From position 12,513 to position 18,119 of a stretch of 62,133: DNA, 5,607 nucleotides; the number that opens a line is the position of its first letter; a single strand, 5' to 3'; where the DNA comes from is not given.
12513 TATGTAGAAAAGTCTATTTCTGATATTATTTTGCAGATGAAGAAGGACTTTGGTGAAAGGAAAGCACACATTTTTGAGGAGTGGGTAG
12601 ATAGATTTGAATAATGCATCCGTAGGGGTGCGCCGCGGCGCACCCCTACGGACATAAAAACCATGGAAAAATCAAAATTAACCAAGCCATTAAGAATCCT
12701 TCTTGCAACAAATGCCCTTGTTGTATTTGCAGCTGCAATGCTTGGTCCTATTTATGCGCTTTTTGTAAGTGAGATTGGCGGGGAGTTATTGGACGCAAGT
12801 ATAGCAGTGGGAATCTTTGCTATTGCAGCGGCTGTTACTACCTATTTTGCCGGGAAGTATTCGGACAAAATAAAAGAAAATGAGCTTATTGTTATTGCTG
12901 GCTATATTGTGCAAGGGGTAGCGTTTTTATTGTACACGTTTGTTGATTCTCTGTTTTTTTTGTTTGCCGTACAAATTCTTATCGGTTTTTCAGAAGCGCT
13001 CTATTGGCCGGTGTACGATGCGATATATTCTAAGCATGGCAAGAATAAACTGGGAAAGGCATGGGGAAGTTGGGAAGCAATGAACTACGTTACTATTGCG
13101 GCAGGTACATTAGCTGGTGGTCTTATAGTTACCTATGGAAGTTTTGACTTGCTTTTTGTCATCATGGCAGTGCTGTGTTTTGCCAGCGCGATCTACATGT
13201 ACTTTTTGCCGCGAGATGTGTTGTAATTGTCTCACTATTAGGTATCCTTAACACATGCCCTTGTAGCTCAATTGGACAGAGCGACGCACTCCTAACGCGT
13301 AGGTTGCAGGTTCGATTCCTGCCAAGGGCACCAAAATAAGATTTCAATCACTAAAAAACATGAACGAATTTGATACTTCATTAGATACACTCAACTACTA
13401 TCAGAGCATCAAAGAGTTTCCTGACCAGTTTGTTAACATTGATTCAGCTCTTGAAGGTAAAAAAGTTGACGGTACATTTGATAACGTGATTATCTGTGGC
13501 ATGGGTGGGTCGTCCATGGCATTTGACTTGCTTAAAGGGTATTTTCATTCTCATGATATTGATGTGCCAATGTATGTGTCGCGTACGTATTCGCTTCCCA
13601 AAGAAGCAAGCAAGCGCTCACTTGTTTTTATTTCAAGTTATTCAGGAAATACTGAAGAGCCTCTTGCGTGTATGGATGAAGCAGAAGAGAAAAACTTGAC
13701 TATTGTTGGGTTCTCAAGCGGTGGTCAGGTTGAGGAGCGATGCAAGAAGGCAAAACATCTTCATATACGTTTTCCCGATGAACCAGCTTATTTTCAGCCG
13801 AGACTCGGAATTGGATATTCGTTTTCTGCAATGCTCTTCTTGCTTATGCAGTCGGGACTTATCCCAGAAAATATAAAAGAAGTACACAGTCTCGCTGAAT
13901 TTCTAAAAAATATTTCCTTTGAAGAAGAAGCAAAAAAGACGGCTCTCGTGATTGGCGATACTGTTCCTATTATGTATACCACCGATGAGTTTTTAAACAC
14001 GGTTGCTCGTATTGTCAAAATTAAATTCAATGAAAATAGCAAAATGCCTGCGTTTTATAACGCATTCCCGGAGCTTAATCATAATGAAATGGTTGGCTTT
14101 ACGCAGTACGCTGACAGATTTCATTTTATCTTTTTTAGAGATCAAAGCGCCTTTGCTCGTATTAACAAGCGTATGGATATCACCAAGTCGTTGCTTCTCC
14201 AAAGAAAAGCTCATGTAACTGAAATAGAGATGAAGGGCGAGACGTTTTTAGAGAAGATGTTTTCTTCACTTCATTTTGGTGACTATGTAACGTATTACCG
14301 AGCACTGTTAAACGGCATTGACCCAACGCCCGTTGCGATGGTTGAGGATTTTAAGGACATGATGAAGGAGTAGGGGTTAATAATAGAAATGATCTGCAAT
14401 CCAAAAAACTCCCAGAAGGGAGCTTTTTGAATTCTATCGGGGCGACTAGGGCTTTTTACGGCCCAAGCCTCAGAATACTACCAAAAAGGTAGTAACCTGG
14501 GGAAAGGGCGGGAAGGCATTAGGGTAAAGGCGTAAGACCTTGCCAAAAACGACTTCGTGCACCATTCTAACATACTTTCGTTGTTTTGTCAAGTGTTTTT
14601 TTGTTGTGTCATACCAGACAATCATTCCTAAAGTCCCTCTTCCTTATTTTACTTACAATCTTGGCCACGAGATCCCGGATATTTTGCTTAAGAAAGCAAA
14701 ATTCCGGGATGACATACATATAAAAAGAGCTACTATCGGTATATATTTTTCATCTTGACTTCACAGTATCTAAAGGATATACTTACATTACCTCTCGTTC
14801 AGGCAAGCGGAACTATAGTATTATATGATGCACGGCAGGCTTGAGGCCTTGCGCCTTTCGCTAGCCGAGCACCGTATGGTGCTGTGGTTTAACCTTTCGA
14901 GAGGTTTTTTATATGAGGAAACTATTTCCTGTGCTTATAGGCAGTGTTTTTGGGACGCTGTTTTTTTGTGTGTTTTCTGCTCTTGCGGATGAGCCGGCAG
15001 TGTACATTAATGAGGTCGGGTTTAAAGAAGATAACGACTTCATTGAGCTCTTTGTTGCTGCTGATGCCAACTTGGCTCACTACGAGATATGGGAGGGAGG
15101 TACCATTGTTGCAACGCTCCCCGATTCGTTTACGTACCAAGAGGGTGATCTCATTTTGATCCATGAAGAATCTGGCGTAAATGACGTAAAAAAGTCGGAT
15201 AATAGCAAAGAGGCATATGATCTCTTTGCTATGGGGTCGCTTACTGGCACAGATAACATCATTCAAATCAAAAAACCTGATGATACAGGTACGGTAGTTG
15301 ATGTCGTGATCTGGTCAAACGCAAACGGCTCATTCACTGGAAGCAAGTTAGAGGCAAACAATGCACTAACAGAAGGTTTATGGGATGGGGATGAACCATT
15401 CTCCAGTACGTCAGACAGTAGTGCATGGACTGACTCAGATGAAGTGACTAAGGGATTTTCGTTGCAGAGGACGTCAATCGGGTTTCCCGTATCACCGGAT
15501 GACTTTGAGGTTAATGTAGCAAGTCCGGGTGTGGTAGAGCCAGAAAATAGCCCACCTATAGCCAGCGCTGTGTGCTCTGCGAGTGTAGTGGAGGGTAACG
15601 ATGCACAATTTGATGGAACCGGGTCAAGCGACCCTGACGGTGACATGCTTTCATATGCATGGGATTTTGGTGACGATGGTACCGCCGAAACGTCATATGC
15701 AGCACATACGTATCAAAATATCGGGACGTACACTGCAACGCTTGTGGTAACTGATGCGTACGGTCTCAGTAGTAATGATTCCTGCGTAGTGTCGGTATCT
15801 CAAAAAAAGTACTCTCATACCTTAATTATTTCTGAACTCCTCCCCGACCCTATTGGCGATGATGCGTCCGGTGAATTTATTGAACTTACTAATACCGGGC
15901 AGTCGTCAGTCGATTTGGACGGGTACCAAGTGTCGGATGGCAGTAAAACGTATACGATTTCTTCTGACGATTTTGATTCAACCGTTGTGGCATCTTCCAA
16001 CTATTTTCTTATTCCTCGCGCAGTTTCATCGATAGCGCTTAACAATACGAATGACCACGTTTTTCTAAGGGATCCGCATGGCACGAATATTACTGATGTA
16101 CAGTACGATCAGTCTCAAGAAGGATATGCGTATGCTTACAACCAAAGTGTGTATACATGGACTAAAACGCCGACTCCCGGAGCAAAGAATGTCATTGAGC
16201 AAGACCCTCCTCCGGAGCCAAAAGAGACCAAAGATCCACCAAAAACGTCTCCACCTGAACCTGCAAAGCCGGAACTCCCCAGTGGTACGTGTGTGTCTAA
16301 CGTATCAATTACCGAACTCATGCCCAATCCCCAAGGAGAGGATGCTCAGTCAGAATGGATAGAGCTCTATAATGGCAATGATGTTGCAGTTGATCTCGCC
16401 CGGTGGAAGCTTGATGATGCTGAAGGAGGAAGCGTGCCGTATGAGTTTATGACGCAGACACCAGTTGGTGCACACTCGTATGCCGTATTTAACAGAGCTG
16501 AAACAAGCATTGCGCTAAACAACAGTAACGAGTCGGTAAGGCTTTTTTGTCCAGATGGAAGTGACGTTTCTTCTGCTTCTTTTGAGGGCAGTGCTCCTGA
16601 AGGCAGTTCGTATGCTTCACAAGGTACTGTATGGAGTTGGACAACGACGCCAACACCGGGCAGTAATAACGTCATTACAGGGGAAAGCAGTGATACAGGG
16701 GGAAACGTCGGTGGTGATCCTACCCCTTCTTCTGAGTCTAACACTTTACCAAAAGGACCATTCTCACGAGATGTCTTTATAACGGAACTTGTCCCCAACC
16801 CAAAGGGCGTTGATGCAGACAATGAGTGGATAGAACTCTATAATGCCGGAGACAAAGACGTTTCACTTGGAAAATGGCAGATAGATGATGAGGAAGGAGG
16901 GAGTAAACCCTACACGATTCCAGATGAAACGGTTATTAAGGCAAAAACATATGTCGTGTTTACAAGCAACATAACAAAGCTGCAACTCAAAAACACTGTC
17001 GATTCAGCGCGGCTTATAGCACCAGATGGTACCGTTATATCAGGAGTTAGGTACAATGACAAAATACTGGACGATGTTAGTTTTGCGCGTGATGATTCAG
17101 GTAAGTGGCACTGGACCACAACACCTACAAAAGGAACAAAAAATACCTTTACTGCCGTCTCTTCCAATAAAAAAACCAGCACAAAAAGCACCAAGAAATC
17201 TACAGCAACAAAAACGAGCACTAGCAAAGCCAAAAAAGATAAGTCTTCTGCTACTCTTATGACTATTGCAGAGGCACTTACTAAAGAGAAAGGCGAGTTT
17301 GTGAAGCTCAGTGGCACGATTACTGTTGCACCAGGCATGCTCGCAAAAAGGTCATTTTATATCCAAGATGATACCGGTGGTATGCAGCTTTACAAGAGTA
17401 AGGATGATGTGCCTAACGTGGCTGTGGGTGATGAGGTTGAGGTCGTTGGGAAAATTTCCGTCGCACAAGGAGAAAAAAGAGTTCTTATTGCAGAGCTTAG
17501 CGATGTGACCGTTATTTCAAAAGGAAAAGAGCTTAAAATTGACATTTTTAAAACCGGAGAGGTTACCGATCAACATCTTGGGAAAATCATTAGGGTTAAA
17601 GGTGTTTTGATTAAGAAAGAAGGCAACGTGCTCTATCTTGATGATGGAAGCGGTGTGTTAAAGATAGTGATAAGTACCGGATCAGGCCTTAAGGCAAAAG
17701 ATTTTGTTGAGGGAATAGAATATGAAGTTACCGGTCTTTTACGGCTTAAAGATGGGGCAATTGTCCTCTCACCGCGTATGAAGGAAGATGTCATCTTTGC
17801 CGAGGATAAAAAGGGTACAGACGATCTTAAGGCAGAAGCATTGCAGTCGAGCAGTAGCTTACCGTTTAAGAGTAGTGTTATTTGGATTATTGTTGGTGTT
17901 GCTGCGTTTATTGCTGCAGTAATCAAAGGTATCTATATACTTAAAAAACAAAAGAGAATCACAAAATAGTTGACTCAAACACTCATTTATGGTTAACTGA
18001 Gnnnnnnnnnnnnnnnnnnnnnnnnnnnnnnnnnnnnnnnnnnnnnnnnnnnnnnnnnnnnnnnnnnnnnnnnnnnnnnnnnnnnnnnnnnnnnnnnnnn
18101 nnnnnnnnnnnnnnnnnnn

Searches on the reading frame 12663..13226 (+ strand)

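Call 11: search_protein_families(library=pfam, proteins=[window:12663-13226:+])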
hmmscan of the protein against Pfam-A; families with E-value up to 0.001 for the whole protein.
window:12663-13226:+ (187 aa): 2 families
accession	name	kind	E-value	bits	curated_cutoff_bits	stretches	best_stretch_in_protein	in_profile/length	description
PF07690.21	MFS_1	-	2.2e-23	83.2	33.4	1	14-184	2-174/347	Major Facilitator Superfamily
PF07155.17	ECF-ribofla_trS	-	0.00067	20.1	26.7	1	17-111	40-140/172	ECF-type riboflavin transporter, S component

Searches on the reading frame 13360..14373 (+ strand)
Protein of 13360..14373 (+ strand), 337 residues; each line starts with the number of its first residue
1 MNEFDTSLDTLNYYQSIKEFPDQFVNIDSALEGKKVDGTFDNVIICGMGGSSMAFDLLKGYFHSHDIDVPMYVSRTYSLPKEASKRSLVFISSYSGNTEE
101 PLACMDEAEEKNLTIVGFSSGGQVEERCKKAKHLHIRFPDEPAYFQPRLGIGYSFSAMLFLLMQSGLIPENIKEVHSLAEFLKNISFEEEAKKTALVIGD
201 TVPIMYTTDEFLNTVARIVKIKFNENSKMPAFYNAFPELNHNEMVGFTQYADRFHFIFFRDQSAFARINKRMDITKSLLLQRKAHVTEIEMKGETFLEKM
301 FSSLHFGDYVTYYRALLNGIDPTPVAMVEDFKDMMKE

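Call 12: search_protein_families(library=pfam, proteins=[window:13360-14373:+])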
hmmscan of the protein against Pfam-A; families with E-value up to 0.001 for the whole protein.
window:13360-14373:+ (337 aa): 1 family
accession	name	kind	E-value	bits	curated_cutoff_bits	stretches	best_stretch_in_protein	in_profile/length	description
PF10432.14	bact-PGI_C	-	4.6e-45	153.7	24.5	1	188-335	2-151/151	Bacterial phospho-glucose isomerase C-terminal SIS domain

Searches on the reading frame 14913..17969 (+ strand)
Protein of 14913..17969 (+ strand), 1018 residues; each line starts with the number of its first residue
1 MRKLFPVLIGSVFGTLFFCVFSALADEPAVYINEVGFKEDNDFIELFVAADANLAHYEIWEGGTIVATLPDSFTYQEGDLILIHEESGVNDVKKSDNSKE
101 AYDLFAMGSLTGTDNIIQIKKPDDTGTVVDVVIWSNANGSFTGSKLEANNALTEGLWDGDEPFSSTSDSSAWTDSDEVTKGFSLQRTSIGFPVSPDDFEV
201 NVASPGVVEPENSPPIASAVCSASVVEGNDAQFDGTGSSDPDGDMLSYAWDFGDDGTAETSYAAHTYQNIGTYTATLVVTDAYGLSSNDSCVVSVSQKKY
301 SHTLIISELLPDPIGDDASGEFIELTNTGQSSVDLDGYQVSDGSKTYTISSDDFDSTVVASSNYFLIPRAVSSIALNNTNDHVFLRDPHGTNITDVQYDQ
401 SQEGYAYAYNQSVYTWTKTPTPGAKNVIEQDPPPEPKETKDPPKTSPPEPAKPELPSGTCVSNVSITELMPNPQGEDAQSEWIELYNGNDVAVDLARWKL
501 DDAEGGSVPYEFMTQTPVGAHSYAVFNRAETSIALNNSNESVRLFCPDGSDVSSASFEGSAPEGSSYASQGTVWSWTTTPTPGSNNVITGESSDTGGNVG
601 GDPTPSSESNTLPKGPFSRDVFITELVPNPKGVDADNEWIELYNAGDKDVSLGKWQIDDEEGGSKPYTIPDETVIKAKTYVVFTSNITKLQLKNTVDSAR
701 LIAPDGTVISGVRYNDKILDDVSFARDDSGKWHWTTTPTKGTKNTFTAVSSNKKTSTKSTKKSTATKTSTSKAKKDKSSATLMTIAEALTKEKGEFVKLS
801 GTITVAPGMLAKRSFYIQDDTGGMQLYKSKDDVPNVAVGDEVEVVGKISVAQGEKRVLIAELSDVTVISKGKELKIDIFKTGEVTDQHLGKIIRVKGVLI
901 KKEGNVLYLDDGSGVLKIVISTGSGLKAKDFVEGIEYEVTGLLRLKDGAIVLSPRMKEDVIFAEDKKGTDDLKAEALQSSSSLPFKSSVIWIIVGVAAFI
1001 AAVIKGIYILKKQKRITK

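Call 7: search_protein_families(library=pfam, proteins=[window:14913-17969:+])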
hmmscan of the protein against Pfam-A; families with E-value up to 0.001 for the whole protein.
window:14913-17969:+ (1018 aa): 5 families
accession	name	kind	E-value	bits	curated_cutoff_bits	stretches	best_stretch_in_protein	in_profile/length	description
PF00932.25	LTD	-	7e-55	184.5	34.3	3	619-715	6-108/109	Lamin Tail Domain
PF18911.6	PKD_4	-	5.8e-23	81.2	27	1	212-290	1-80/85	PKD domain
PF00801.26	PKD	-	2.5e-13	50.3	23.5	1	220-289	6-75/80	PKD domain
PF22352.2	K319L-like_PKD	-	1.7e-05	25.2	27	1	224-295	6-84/84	K319L-like, PKD domain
PF01336.31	tRNA_anti-codon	-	0.00083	19.7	27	0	814-861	19-71/75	OB-fold nucleic acid binding domain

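Call 89: search_protein_families(library=phrogs, proteins=[window:14913-17969:+], max_evalue=0.00001)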
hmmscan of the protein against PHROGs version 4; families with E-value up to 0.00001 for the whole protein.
window:14913-17969:+ (1018 aa): 0 families
